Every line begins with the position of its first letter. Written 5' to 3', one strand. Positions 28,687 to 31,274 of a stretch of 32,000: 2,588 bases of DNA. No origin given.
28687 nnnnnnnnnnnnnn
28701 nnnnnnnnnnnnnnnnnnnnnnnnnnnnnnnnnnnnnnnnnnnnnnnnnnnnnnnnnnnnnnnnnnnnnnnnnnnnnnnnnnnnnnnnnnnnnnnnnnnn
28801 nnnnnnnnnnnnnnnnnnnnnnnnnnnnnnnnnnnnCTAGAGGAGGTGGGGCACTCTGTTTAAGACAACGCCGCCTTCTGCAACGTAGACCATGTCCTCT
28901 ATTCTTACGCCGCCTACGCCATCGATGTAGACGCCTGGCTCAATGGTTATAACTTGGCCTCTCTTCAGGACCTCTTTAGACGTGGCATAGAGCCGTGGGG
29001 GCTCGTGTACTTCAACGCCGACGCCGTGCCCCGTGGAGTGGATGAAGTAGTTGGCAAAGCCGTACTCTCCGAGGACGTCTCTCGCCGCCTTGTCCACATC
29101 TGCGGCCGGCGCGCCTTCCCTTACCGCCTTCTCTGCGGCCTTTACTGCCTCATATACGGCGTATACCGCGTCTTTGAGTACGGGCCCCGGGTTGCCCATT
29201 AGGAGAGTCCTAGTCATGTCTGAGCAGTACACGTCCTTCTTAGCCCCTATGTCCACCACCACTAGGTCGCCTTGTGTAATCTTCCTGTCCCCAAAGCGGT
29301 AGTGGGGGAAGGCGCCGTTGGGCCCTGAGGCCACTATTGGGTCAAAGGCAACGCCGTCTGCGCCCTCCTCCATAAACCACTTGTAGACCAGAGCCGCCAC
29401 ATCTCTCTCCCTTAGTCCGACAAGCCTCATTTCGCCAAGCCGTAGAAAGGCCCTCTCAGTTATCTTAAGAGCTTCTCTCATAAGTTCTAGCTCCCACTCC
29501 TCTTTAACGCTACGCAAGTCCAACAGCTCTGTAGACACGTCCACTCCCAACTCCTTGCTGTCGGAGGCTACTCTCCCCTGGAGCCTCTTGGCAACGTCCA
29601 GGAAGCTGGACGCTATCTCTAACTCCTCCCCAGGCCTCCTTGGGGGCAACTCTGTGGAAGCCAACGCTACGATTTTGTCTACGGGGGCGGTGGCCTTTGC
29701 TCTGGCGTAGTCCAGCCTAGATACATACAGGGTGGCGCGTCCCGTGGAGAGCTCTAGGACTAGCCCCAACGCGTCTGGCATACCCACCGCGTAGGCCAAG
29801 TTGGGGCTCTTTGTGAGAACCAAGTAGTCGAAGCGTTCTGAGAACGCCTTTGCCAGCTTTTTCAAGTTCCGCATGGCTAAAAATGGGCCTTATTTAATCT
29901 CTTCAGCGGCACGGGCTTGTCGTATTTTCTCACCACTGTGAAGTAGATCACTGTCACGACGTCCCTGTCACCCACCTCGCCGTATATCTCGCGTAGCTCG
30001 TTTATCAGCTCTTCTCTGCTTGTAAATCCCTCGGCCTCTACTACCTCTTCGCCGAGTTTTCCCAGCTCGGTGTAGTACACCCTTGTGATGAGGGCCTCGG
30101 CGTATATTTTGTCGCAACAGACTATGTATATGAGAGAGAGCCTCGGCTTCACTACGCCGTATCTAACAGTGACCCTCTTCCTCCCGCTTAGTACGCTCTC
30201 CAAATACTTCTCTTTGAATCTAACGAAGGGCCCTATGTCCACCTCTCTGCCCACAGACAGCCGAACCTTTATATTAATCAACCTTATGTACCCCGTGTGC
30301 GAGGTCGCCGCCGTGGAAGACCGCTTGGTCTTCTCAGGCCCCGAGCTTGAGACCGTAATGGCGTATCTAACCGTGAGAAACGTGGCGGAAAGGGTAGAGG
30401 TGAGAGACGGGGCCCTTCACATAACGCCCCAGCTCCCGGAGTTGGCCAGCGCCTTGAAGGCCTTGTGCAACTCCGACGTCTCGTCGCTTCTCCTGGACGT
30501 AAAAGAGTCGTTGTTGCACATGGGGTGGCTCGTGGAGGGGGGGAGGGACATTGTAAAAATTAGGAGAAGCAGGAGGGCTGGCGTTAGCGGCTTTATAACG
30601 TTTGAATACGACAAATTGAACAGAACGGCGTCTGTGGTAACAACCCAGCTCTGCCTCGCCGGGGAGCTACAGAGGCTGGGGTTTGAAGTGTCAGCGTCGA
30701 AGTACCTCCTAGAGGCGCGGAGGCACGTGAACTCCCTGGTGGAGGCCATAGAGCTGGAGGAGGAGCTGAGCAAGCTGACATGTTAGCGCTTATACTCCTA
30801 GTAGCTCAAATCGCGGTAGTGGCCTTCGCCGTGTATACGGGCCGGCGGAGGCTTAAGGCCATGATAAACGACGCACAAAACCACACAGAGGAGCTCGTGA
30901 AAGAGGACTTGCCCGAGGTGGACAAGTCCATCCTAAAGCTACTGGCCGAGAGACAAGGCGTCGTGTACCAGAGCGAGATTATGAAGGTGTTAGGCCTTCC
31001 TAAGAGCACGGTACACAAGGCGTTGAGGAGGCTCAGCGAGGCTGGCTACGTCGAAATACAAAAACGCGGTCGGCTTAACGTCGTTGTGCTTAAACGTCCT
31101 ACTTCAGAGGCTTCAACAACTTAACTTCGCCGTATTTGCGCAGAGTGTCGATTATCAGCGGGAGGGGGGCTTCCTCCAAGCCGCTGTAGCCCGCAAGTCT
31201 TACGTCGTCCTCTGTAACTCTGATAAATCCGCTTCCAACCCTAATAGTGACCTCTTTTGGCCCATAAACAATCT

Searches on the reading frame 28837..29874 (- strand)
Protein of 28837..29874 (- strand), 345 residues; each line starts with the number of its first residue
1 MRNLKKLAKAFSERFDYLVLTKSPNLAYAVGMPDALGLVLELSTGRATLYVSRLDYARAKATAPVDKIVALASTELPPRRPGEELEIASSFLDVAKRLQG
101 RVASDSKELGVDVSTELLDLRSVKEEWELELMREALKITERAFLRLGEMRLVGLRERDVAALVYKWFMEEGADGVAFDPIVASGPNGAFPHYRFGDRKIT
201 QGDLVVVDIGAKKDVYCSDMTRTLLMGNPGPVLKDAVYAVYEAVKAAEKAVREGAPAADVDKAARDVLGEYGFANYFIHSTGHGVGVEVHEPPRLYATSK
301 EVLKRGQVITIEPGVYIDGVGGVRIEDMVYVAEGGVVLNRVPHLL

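Call 61: search_protein_families(library=pfam, proteins=[window:28837-29874:-], max_evalue=0.001)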
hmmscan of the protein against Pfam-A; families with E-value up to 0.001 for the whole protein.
window:28837-29874:- (345 aa): 2 families
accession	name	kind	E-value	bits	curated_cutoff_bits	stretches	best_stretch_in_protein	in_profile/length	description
PF00557.29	Peptidase_M24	-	9.3e-67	225.3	23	1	130-333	1-208/208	Metallopeptidase family M24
PF01321.24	Creatinase_N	-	2.3e-05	25.3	22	1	9-106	7-95/128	Creatinase/Prolidase N-terminal domain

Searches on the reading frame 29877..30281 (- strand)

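Call 62: search_protein_families(library=pfam, proteins=[window:29877-30281:-], max_evalue=0.001)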
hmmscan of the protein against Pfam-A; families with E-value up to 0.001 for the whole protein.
window:29877-30281:- (134 aa): 1 family
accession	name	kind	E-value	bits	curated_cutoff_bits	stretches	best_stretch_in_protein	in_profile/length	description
PF04266.20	ASCH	-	2.7e-14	54.2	21.2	1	21-117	2-102/103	ASCH domain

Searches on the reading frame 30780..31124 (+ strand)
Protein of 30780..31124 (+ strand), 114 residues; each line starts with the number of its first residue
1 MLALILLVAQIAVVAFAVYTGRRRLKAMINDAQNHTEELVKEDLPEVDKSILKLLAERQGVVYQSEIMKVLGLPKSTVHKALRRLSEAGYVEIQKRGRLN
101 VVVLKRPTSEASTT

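Call 62: search_protein_families(library=pfam, proteins=[window:30780-31124:+], max_evalue=0.001)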
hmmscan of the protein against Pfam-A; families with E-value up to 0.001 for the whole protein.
window:30780-31124:+ (114 aa): 13 families
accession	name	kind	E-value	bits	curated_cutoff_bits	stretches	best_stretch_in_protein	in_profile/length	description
PF24034.1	DUF7343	-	2.4e-10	40.5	27.6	1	48-104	5-61/62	Domain of unknown function (DUF7343)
PF09339.16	HTH_IclR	-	5.3e-10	39.4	22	1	51-92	8-49/52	IclR helix-turn-helix domain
PF12802.13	MarR_2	-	2.4e-08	34.4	27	1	44-94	3-53/61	MarR family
PF13412.12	HTH_24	-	3.3e-08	33.4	21.9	1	46-92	3-48/48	Winged helix-turn-helix DNA-binding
PF01325.25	Fe_dep_repress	-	4.5e-08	33.6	26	1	51-97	13-58/60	Iron dependent repressor, N-terminal DNA binding domain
PF01978.25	TrmB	-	7.1e-08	32.6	25.6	1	44-97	6-58/68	Sugar-specific transcriptional regulator TrmB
PF01022.26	HTH_5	-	5.8e-07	29.7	22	1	51-92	7-46/47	Bacterial regulatory protein, arsR family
PF13463.12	HTH_27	-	3.5e-05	24.4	22.2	1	48-94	5-51/68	Winged helix DNA-binding domain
PF00392.27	GntR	-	9.3e-05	22.5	27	1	65-98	28-61/64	Bacterial regulatory proteins, gntR family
PF01047.28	MarR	-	0.00014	22.1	24.6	1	50-92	7-48/59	MarR family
PF13545.12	HTH_Crp_2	-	0.00023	21.5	27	1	62-105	23-63/70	Crp-like helix-turn-helix domain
PF08279.18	HTH_11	-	0.00033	20.9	25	1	50-95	4-48/55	HTH domain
PF13384.12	HTH_23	-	0.00066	19.9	24.6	0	51-89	10-45/50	Homeodomain-like domain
